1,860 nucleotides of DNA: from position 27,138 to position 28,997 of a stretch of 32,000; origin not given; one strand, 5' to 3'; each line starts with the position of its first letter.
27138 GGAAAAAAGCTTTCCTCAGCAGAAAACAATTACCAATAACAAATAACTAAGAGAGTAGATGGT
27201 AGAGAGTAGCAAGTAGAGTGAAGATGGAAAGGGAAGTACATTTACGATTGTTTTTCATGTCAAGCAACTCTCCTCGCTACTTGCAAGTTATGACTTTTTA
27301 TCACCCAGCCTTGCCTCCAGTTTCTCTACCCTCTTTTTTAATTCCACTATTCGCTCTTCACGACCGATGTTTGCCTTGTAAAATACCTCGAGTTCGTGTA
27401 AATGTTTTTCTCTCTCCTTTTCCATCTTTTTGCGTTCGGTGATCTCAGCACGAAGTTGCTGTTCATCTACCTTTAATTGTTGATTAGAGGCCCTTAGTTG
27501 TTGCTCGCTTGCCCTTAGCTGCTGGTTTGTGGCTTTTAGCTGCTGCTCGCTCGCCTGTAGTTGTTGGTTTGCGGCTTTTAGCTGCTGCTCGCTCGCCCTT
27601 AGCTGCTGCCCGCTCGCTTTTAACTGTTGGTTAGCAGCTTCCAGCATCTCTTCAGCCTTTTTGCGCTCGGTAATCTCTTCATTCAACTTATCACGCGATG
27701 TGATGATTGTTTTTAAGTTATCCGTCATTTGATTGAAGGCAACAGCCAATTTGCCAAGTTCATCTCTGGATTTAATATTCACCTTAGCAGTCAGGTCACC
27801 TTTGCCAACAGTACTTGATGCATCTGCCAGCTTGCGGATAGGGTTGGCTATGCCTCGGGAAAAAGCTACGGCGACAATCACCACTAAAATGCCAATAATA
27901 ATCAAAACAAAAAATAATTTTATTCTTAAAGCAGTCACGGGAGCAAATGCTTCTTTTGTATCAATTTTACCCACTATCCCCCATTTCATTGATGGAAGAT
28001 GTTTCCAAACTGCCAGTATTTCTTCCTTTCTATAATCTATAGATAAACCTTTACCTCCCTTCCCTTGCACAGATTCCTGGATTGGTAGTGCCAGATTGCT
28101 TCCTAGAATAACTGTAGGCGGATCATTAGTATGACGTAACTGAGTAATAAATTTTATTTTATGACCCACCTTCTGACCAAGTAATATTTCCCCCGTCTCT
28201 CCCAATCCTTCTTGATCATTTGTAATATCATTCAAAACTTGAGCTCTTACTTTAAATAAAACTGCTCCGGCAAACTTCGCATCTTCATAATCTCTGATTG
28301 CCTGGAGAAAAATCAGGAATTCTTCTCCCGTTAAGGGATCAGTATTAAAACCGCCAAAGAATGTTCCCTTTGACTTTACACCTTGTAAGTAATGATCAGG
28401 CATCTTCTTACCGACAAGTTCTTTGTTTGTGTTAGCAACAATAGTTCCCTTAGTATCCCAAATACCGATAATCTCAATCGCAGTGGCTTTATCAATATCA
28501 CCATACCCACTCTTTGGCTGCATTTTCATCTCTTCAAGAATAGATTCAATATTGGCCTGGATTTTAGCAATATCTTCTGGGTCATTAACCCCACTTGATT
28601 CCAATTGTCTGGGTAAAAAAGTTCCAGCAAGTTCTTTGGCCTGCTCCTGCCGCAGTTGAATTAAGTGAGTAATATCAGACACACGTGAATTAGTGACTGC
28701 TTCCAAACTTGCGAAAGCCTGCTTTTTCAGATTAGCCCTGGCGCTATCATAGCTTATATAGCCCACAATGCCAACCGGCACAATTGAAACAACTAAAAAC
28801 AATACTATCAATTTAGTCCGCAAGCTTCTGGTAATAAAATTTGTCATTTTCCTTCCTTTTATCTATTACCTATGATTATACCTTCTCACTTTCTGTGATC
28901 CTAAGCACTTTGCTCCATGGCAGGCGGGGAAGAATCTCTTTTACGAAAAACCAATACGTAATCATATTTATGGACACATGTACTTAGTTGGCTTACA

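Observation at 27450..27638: Nine back-to-back heptads, each a perfect chemoreceptor Glx-Glx modification-site consensus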

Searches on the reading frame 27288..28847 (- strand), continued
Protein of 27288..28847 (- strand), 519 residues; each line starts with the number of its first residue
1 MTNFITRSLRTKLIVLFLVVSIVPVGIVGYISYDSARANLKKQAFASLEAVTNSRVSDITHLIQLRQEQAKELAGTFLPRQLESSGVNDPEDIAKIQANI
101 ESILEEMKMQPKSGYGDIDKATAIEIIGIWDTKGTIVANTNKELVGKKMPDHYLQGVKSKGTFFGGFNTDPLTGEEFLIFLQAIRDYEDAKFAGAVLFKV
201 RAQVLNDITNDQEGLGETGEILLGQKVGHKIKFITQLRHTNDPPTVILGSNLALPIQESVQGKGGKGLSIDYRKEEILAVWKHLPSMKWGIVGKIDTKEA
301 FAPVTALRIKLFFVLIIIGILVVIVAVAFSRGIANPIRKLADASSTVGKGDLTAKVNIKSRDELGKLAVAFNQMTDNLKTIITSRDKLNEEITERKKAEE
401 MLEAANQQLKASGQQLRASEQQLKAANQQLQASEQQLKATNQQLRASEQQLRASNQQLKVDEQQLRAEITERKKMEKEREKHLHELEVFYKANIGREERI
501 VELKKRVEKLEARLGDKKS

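Call 27: find_encoding_contigs(protein=P0064, flank=10000, max_places=2)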
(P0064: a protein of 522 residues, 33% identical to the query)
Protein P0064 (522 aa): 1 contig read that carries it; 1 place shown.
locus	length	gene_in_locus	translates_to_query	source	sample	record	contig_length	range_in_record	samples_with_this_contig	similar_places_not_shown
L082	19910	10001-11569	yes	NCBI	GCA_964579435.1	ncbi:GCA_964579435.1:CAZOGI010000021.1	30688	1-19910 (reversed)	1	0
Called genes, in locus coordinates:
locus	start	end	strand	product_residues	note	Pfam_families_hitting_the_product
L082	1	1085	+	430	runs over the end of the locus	PF08448:PAS_4 (weak), PF13188:PAS_8, PF08447:PAS_3 (faint), PF00989:PAS, PF08448:PAS_4 (weak), PF13426:PAS_9 (weak)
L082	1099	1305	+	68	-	PF13275:S4_2, PF01479:S4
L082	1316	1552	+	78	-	-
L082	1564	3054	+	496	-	PF02310:B12-binding, PF04055:Radical_SAM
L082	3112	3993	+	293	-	PF00076:RRM_1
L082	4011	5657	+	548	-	PF02554:CstA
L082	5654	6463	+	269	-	PF02535:Zip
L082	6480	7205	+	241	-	PF13852:DUF4197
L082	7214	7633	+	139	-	PF00892:EamA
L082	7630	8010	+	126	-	PF00892:EamA (weak)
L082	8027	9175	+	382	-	PF04339:FemAB_like, PF13480:Acetyltransf_6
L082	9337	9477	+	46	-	-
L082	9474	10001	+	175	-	PF03975:CheD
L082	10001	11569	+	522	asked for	PF00672:HAMP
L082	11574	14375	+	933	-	PF02743:dCache_1, PF00672:HAMP, PF00989:PAS, PF08448:PAS_4, PF13188:PAS_8 (weak), PF13426:PAS_9, PF00512:HisKA, PF02518:HATPase_c, +2 more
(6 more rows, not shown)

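Call 36: search_protein_families(library=ncbifam, proteins=[window:27288-28847:-], max_evalue=0.01)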
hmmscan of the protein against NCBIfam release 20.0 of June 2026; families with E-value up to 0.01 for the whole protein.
window:27288-28847:- (519 aa): 34 families (the best 25 are shown)
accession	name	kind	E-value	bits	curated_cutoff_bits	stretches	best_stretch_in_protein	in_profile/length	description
NF038263.1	prot_phos_SiaA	equivalog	7.4e-16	57.8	700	1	274-419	275-414/658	biofilm regulation protein phosphatase SiaA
NF033092.0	HK_WalK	equivalog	8.1e-13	47.8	725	1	310-387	178-255/594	cell wall metabolism sensor histidine kinase WalK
NF040691.1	MtrAB_MtrB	equivalog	4.4e-12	45.8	450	1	308-388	187-267/507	MtrAB system histidine kinase MtrB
NF058645.1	MCPCtpMPsAe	equivalog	1.3e-11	43.9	900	1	308-454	204-349/558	methyl-accepting chemotaxis protein CtpM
NF008184.0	PRK10935.1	equivalog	5.6e-11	41.8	553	1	312-476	155-312/565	nitrate/nitrite two-component system sensor histidine kinase NarQ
NF007898.0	PRK10604.1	equivalog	8.8e-11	41.6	478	1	311-485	138-306/433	two-component system sensor histidine kinase RstB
NF012163.2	BaeS_SmeS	equivalog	1.2e-10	40.9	500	1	312-459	167-313/457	sensor histidine kinase efflux regulator BaeS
NF007837.0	PRK10549.1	equivalog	1.7e-10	40.2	603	1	317-387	172-242/466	envelope stress sensor histidine kinase BaeS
NF007004.0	PRK09467.1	equivalog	3.7e-10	39.2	415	1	310-386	157-233/440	two-component system sensor histidine kinase EnvZ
NF041210.1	his_kin_PieS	equivalog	3.4e-09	36.2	850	1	310-380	168-238/474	two component system sensor histidine kinase PieS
NF007896.0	PRK10600.1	equivalog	1e-08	34.4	578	1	307-466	153-314/598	nitrate/nitrite two-component system sensor histidine kinase NarX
NF011615.0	PRK15041.1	equivalog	4.8e-08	32.1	947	1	313-455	196-335/554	methyl-accepting chemotaxis protein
NF011874.0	PRK15347.1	equivalog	7.5e-08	30.9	852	1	276-405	263-387/921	two component system sensor kinase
NF047496.1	HK_LIC11548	equivalog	8.2e-08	31.5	750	1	307-380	273-346/589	LIC_11548 family sensor histidine kinase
NF045911.1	TCSHisKinNblS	equivalog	9.3e-08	30.8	1000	1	314-403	186-273/621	two-component system sensor histidine kinase NblS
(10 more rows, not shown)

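Call 60: predict_structure(alignment_id=A2)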
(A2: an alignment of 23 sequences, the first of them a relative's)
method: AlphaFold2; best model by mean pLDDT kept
length: 519 residues; sequences in the alignment: 23
mean_pLDDT: 80.8   pTM: 0.61
mean pLDDT of the five models: 80.8, 80.8, 80.6, 79.8, 79.3
residues with pLDDT >= 90: 130; 70-90: 296; 50-70: 65; < 50: 28
segments of 3 or more residues with pLDDT < 50: 1-5, 402-416, 517-519
pLDDT, mean of each block of 10 residues (from residue 1): 54 82 90 94 95 93 88 77 62 79 81 54 75 89 87 88 85 84 85 89 86 84 93 85 76 94 96 94 93 95 91 91 86 83 86 85 84 87 74 60 43 45 60 69 74 80 86 87 85 78 81 58
secondary structure, 60 per line:
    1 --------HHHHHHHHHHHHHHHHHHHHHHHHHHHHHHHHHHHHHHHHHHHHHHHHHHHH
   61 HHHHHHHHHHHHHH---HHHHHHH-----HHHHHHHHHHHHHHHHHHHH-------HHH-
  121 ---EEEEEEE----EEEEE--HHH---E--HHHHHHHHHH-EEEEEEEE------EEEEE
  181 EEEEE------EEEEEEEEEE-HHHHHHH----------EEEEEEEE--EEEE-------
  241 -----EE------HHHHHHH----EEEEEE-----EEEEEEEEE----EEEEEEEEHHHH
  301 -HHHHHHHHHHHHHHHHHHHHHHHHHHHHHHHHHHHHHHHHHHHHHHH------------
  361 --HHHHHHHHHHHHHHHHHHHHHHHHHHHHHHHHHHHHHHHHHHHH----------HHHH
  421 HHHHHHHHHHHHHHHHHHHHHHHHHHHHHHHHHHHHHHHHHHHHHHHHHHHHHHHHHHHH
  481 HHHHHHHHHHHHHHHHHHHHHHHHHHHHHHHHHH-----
elements in order: H9-74 H78-84 H90-109 E124-130 E135-139 H151-160 E162-169 E176-185 E192-201 H203-209 E220-227 E230-233 H254-260 E265-270 E276-284 E289-296 H297-300 H302-348 H363-406 H417-514
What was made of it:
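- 27306..27425 (-): Conserved C-terminal tail, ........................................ (aa 475-514). It probably acts as an output or assembly helix. AF2 models it as one helix continuous with the array (call 60).
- On Signalling-helix type coiled-coil linker: AF2 gives a continuous helix over aa 417-514 (call 60).
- AF2 models one continuous helix (call 60).
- Tried and rejected: It cannot tell oligomeric state or register (call 60).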

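Call 87: find_encoding_contigs(protein=P0002, flank=8000, max_places=1)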
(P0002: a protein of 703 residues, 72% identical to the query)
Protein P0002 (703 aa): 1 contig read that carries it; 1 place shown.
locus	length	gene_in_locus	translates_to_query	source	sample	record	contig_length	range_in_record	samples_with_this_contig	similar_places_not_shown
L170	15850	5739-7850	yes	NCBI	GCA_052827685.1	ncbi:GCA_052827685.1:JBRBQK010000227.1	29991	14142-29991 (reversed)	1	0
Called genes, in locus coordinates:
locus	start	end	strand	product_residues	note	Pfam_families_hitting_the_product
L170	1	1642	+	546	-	PF00989:PAS, PF08448:PAS_4, PF13188:PAS_8 (faint), PF13426:PAS_9, PF08447:PAS_3, PF00512:HisKA, PF02518:HATPase_c, PF00072:Response_reg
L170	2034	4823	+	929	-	PF12974:Phosphonate-bd, PF12729:4HB_MCP_1 (weak), PF00672:HAMP, PF00989:PAS, PF13426:PAS_9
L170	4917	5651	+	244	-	PF25487:ETR1_N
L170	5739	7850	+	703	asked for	PF02743:dCache_1 (weak), PF00672:HAMP, PF00512:HisKA, PF02518:HATPase_c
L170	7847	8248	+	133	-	PF05635:23S_rRNA_IVP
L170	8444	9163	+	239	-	PF00072:Response_reg, PF06490:FleQ (faint), PF21332:AmiR_N (faint), PF23198:PDE8A_N (faint), PF00072:Response_reg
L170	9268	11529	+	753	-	PF00072:Response_reg, PF08448:PAS_4, PF00989:PAS, PF08448:PAS_4, PF13426:PAS_9, PF00512:HisKA, PF02518:HATPase_c, PF00072:Response_reg, +3 more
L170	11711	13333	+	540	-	PF00072:Response_reg, PF01590:GAF, PF13185:GAF_2, PF14215:bHLH-MYC_N (weak), PF07568:HisKA_2, PF02518:HATPase_c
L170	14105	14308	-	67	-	-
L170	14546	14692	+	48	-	-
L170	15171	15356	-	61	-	-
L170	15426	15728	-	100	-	-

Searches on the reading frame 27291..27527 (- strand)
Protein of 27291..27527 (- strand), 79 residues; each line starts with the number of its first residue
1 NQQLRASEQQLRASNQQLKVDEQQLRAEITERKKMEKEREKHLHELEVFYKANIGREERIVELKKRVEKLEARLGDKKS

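Call 22: find_related_loci(query=A1, collection=genome_contigs, flank=10000)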
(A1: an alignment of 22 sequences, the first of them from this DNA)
Query A1 (79 aa) in genome_contigs; peptide patterns used: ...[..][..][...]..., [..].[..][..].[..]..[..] (x = any residue, [..] = any of these).
376 stretches matched a pattern; 197 encode a relative of the query (tblastn E <= 1e-3); the best 80 are kept; 79 distinct loci.
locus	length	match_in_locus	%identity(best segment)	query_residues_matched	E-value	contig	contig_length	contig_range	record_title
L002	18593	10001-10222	61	1-74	2e-24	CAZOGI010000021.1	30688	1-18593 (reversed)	MAG TPA_asm: uncultured Planctomycetales bacterium isolate binchicken_co115_127 genome assembly, contig: NODE_2491_lengt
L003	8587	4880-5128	59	2-77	4e-24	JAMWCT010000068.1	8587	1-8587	MAG: Candidatus Omnitrophota bacterium isolate QZM4_2.bins.51.Tibet NODE_33918_length_8587_cov_1.682861, whole genome sh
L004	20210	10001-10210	64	5-74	7e-24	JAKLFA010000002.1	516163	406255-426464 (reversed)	MAG: Candidatus Omnitrophota bacterium isolate RA.bin146 RA.bin146_2, whole genome shotgun sequence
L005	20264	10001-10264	56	1-74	3e-24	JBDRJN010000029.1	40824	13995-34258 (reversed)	MAG: Candidatus Omnitrophota bacterium isolate MEGAHIT-group-1.657 k141_3431948, whole genome shotgun sequence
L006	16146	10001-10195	65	4-68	4e-24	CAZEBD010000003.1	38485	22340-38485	MAG TPA_asm: uncultured Planctomycetales bacterium isolate SRP192927_co7_238 genome assembly, contig: NODE_1559_length_3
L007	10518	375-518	69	28-75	5e-17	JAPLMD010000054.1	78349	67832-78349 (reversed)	MAG: Candidatus Omnitrophota bacterium isolate LacPavin_0920_SED5_MAG_41_13 LacPavin_0920_SED5_scaffold_329181, whole ge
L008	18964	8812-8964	65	28-78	1e-16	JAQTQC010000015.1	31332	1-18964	MAG: Candidatus Omnitrophota bacterium isolate STB_130 NODE_3029_length_31332_cov_14.505496_Sandtown_B, whole genome sho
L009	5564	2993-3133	72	28-74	2e-16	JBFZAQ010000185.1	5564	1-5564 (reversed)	MAG: Candidatus Omnitrophota bacterium isolate PPR_0471 k121_2937652, whole genome shotgun sequence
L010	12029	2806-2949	63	28-75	5e-16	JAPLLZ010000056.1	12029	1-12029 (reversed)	MAG: Candidatus Omnitrophota bacterium isolate LacPavin_0419_WC90_MAG_39_8 LacPavin_0419_WC90_scaffold_118756, whole gen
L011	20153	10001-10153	63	28-78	6e-16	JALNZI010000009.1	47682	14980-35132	MAG: Candidatus Omnitrophota bacterium isolate SO_2017_LW1 bin 10 NODE_426_length_47682_cov_1.235517_LW64-88_2017, whole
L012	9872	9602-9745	67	28-75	1e-15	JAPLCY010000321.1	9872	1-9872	MAG: Candidatus Auribacterota bacterium isolate LacPavin_0920_SED2_MAG_61_7 LacPavin_0920_SED2_scaffold_928662, whole ge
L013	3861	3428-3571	69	28-75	2e-15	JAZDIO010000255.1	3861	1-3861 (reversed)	MAG: Candidatus Firestonebacteria bacterium isolate MEGAHIT-group-0.405 k141_12765696, whole genome shotgun sequence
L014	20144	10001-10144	67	28-75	3e-15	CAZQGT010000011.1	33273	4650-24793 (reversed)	MAG TPA_asm: uncultured Planctomycetales bacterium isolate SRP178699_co1_559 genome assembly, contig: NODE_1346_length_3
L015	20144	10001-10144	65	28-75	6e-15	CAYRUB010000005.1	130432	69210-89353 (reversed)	MAG TPA_asm: uncultured Planctomycetales bacterium isolate binchicken_co220_28 genome assembly, contig: NODE_37_length_1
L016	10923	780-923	69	28-75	4e-15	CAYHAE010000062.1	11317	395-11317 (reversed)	MAG TPA_asm: uncultured Planctomycetia bacterium isolate ERP119294_co1_439 genome assembly, contig: NODE_7812_length_113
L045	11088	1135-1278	65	28-75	4e-13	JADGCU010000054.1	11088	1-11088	MAG: Candidatus Omnitrophota bacterium isolate nXXbin4 nXX_bin4_NODE_745_length_11088_cov_3.759177, whole genome shotgun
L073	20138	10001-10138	61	25-70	6e-12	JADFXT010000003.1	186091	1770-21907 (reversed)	MAG: Candidatus Omnitrophota bacterium isolate nDJH15bin6 nDJH15_bin6_NODE_3_length_186091_cov_6.189106, whole genome sh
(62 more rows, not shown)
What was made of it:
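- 27306..27425 (-): 197 loci in species-representative genomes (call 22).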

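Call 50: search_protein_families(library=pfam, proteins=[L073:12710-16330:+, L045:4614-6770:+], max_evalue=0.001)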
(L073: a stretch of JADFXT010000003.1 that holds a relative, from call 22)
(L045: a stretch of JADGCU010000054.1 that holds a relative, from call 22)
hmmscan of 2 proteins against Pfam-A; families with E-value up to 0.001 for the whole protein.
L073:12710-16330:+ (1206 aa): 7 families
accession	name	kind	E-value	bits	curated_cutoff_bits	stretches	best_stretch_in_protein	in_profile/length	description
PF13426.13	PAS_9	-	7.1e-69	229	27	5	1062-1161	3-103/103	PAS domain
PF08447.18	PAS_3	-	1.8e-60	201.6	25.6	4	335-407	4-78/89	PAS fold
PF08448.16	PAS_4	-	1.5e-52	176.9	23.1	3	321-419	6-107/110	PAS fold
PF00989.32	PAS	-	3e-40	137.2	22.6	3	311-417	2-113/113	PAS fold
PF13188.13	PAS_8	-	2.8e-27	94.1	21.8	1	671-729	2-50/65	PAS domain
PF03975.18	CheD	-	4e-18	66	25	1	48-146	1-105/108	CheD chemotactic sensory transduction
PF14598.12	PAS_11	-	8.9e-06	26.1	25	0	1069-1121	10-62/109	PAS domain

L045:4614-6770:+ (718 aa): 7 families
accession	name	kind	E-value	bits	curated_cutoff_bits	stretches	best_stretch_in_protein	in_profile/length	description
PF13426.13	PAS_9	-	1e-36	125.7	27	2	202-305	2-103/103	PAS domain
PF00989.32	PAS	-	1e-31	109.7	22.6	4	192-303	2-113/113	PAS fold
PF08447.18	PAS_3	-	3.8e-27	94.8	25.6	1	586-667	5-88/89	PAS fold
PF08448.16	PAS_4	-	3.8e-26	91.9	23.1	3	324-431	1-110/110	PAS fold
PF13188.13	PAS_8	-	3.8e-22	77.8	21.8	3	434-494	1-53/65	PAS domain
PF03975.18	CheD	-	5e-16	59.2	25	1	53-146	8-105/108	CheD chemotactic sensory transduction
PF12860.13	PAS_7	-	6.7e-06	26.7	27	0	350-434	36-115/115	PAS fold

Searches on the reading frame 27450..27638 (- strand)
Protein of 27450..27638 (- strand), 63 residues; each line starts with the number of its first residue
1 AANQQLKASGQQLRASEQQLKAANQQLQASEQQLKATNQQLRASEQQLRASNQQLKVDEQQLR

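Call 78: search_protein_representatives(protein=window:27450-27638:-)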
Query: 63 residues. Proteins with E-value up to 0.001 (for the whole library): 916; up to 1e-10: 263; up to 1e-30: 13. The best 150 are listed.
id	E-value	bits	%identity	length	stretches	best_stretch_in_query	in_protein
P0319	4.0e-58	202.6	68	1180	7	3-63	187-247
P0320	1.4e-40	148.7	72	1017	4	2-62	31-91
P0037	2.3e-37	138.7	69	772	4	1-58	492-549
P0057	1.7e-36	136.1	66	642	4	3-63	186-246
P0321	1.8e-36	136.0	70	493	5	4-56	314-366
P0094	1.9e-35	132.8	68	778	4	1-48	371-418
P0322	2.0e-35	132.8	66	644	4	3-63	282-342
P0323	3.7e-35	132.0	69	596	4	1-63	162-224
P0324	1.1e-34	130.5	71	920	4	3-63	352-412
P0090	7.3e-34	128.0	68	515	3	2-63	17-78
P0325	1.6e-33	126.9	62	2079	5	1-50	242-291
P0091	3.9e-32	122.7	68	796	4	1-62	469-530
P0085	5.3e-32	122.3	63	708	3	2-63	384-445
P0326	5.9e-30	115.9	68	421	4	14-63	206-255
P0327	7.9e-30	115.6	66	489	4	1-56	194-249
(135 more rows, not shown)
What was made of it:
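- The family is rare: 916 of 1.84 billion representatives (call 78).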
